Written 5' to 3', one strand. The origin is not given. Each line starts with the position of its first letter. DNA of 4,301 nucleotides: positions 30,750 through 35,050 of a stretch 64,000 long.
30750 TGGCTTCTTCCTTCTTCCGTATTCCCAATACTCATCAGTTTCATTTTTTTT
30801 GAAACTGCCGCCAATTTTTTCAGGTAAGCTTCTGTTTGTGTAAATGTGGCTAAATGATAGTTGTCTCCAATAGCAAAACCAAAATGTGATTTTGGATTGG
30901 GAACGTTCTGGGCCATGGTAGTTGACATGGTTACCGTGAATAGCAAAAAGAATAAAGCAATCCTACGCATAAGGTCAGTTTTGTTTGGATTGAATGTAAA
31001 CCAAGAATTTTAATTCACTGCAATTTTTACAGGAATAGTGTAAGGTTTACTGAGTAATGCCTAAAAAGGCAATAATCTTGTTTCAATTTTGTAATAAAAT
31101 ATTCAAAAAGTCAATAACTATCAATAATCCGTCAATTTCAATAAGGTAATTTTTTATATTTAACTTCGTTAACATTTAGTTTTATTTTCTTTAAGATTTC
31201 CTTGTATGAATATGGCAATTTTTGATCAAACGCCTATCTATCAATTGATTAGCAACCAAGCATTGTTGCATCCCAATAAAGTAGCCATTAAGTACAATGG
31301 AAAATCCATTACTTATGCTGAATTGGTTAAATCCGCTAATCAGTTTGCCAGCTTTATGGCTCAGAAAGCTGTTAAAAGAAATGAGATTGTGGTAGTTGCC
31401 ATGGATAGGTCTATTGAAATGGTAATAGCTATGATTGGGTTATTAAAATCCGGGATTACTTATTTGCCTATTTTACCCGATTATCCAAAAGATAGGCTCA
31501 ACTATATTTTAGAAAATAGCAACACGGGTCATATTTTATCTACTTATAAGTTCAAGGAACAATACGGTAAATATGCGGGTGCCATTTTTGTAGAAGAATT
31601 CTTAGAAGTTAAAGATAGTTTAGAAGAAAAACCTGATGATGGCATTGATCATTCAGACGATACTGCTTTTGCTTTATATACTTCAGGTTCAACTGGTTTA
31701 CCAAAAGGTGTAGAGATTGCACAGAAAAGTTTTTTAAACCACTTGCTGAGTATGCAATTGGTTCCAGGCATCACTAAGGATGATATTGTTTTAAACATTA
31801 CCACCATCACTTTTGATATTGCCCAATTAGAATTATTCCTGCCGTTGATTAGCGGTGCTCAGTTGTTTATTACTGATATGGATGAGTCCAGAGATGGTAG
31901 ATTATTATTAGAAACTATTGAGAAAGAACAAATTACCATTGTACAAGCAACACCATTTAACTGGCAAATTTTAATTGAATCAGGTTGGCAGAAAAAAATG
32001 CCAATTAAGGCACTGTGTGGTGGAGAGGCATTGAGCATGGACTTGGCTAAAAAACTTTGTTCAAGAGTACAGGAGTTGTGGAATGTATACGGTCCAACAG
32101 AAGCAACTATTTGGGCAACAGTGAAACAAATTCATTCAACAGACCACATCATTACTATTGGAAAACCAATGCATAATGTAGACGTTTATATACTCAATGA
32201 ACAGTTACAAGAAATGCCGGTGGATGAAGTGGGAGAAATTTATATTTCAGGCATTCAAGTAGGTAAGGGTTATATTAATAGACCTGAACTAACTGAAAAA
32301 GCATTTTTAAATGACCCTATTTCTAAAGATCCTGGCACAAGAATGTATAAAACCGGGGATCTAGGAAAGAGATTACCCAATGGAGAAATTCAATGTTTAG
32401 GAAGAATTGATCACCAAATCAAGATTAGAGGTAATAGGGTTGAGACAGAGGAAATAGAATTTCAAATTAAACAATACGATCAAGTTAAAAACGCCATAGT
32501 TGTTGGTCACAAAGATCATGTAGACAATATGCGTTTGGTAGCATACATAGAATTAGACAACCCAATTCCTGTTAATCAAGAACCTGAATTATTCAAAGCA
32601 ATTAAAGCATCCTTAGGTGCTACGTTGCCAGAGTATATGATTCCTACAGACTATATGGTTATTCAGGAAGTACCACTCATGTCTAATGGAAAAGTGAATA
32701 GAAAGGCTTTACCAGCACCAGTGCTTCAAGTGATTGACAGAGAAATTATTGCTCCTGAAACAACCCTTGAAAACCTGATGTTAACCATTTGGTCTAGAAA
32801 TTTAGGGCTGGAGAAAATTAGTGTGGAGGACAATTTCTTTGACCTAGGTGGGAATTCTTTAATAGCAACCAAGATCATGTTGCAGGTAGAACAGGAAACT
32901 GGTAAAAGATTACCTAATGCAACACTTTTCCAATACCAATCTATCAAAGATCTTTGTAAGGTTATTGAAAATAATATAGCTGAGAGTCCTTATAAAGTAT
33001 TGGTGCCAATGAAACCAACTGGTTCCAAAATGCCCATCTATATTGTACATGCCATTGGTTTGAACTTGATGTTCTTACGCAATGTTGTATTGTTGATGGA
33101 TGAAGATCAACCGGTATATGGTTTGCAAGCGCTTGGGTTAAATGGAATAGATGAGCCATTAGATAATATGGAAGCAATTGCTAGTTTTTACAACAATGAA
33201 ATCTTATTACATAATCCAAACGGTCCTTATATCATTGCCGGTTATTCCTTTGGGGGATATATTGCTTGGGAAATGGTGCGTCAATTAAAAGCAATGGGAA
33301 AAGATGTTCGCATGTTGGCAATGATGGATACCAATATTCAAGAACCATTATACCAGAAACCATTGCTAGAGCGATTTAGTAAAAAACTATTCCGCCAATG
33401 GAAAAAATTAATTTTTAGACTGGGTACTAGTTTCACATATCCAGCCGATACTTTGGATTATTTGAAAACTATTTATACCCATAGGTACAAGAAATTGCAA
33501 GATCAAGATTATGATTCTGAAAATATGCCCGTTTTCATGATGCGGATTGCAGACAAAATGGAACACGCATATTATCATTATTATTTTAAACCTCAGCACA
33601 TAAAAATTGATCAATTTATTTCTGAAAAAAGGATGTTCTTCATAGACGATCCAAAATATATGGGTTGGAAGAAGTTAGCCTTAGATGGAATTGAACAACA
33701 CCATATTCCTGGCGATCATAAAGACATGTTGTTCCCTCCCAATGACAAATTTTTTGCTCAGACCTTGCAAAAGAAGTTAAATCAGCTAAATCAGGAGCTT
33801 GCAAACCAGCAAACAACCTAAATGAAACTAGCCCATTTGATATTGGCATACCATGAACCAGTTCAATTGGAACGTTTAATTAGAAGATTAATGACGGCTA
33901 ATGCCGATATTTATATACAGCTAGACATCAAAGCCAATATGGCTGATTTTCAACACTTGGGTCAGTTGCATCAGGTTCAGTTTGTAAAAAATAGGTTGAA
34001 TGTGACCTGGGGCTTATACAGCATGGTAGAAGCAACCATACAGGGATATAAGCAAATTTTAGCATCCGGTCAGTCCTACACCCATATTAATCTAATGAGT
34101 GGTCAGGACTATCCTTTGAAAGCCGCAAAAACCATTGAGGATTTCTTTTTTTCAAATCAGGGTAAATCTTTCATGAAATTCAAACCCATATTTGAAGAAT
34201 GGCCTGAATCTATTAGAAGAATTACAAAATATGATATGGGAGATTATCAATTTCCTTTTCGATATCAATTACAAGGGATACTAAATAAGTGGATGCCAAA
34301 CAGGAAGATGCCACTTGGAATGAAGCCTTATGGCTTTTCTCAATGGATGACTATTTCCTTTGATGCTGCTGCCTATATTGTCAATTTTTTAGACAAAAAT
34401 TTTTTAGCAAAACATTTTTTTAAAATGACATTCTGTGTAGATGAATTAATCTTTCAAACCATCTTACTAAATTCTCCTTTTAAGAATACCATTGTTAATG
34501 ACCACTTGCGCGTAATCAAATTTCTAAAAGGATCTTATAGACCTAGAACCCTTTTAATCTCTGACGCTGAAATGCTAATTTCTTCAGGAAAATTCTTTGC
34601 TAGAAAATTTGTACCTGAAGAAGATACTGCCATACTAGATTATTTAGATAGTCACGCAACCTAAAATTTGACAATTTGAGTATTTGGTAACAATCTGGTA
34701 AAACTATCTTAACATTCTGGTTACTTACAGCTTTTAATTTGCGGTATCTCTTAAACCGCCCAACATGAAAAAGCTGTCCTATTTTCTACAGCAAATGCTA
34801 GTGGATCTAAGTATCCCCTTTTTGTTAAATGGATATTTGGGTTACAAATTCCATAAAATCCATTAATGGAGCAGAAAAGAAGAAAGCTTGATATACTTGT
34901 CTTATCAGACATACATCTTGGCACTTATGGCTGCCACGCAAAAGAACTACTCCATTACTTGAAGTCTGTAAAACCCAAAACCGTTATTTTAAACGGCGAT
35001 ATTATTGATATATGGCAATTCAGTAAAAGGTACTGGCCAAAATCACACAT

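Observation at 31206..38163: Candidate undescribed envelope glycolipid aminoacylation/glycosylation locus: A(Gly)-T-TE + GT14, then sORF + LpxH paralog + GT-B + GH1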

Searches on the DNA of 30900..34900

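Call 92: search_rna_families(source=window, start=30900, end=34900, threshold=evalue, max_evalue=1)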
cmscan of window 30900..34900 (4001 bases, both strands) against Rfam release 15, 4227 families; matches with E-value up to 1: 1.
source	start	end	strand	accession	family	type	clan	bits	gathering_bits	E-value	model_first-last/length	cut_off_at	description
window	34369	34440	+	RF03912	mir-4659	Gene; miRNA;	-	22.5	92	0.37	1-73/73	no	mir-4659 microRNA precursor family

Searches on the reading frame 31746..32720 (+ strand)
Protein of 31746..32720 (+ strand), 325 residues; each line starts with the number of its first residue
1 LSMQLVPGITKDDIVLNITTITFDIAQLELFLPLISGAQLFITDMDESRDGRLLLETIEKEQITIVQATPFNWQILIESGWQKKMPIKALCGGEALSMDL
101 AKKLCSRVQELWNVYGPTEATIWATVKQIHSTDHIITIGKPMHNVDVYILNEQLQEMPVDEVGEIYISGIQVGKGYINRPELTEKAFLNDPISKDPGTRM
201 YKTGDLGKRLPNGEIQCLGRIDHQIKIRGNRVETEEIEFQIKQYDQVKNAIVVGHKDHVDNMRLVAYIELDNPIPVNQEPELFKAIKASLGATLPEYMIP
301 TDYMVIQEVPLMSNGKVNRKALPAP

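Call 85: search_solved_structures(query=window:31746-32720:+, max_evalue=1e-30, show_alignments=3)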
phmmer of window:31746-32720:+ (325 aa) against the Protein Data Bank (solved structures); distinct sequences matched with E-value up to 1e-30: 45.
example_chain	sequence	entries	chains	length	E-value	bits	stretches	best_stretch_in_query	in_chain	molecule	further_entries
6mfy_A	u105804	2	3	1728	2.8e-95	322.6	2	9-325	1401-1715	Linear gramicidin synthase subunit A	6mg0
9be3_A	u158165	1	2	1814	3.1e-95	322.5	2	9-325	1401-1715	Linear gramicidin synthase subunit A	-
9be4_A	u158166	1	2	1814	3.1e-95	322.5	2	9-325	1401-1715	Linear gramicidin synthase subunit A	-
9meh_A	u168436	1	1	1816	3.1e-95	322.5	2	9-325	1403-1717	Linear gramicidin synthase subunit A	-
6mfz_A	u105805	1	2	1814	3.2e-95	322.4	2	9-325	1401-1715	Linear gramicidin synthase subunit A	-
5u89_A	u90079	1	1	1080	2.5e-77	263.6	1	9-325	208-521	Amino acid adenylation domain protein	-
8xjz_C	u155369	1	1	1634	1.7e-68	234.6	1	6-322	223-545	Peptide synthetase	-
6p1j_A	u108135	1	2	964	3.6e-63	217.1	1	3-322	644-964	Txo2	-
8www_A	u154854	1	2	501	6.9e-63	216.2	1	12-325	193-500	Carrier domain-containing protein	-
4zxh_A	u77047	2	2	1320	3.8e-62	213.8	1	9-325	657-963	ABBFA_003403 | Tyrocidine synthetase 3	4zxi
4d4g_A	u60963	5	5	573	9.3e-60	205.9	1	9-325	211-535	APNAA1 | APNA A1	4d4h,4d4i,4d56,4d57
2vsq_A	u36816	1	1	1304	1.6e-59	205.1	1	11-325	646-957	SURFACTIN SYNTHETASE SUBUNIT 3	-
9bfd_B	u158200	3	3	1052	5.2e-58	200.2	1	13-325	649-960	Tyrocidine synthase 2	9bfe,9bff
8jbr_A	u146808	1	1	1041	9.1e-56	192.8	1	15-325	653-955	McyA protein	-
1amu_A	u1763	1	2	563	6e-54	186.8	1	9-325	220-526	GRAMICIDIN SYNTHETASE 1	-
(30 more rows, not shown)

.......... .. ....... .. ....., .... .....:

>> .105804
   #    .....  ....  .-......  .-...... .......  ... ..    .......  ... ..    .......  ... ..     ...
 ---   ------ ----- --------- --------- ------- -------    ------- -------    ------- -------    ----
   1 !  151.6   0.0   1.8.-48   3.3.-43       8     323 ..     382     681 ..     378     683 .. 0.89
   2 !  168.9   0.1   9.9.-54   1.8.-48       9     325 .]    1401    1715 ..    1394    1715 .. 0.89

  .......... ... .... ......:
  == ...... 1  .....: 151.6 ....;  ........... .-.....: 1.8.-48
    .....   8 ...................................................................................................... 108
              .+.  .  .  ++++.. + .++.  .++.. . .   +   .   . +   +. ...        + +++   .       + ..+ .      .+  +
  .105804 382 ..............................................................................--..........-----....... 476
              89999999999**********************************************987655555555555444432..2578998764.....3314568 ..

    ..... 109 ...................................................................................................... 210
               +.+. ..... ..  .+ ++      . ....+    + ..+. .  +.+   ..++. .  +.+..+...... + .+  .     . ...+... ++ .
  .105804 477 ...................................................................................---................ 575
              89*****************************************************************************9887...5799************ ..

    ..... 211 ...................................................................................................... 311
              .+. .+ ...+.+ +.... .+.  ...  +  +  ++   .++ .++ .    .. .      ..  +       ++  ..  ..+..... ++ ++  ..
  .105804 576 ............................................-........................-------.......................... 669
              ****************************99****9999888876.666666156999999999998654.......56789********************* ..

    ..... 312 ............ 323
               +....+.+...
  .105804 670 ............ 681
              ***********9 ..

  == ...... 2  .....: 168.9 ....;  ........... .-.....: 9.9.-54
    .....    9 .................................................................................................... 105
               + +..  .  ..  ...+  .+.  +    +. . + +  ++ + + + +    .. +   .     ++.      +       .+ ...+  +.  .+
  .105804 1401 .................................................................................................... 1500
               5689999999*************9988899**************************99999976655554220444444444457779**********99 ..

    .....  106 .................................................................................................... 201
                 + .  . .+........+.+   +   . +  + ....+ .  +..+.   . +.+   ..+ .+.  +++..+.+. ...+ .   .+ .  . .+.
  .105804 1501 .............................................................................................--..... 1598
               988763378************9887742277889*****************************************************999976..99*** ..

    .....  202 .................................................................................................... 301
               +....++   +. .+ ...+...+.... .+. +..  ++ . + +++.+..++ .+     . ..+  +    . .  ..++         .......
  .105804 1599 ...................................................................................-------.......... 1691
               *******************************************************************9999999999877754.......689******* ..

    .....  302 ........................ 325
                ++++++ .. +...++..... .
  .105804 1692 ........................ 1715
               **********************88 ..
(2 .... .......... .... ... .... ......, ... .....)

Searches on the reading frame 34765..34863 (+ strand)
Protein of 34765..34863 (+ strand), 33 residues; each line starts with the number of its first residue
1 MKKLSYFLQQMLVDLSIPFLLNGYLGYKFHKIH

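Call 7: search_protein_families(library=pfam, proteins=[window:34765-34863:+], max_evalue=0.01)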
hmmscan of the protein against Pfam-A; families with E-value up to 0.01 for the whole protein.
window:34765-34863:+ (33 aa): 0 families

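Call 8: search_protein_families(library=ncbifam, proteins=[window:34765-34863:+], max_evalue=0.01)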
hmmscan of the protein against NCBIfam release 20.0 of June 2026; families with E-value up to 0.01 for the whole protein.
window:34765-34863:+ (33 aa): 0 families
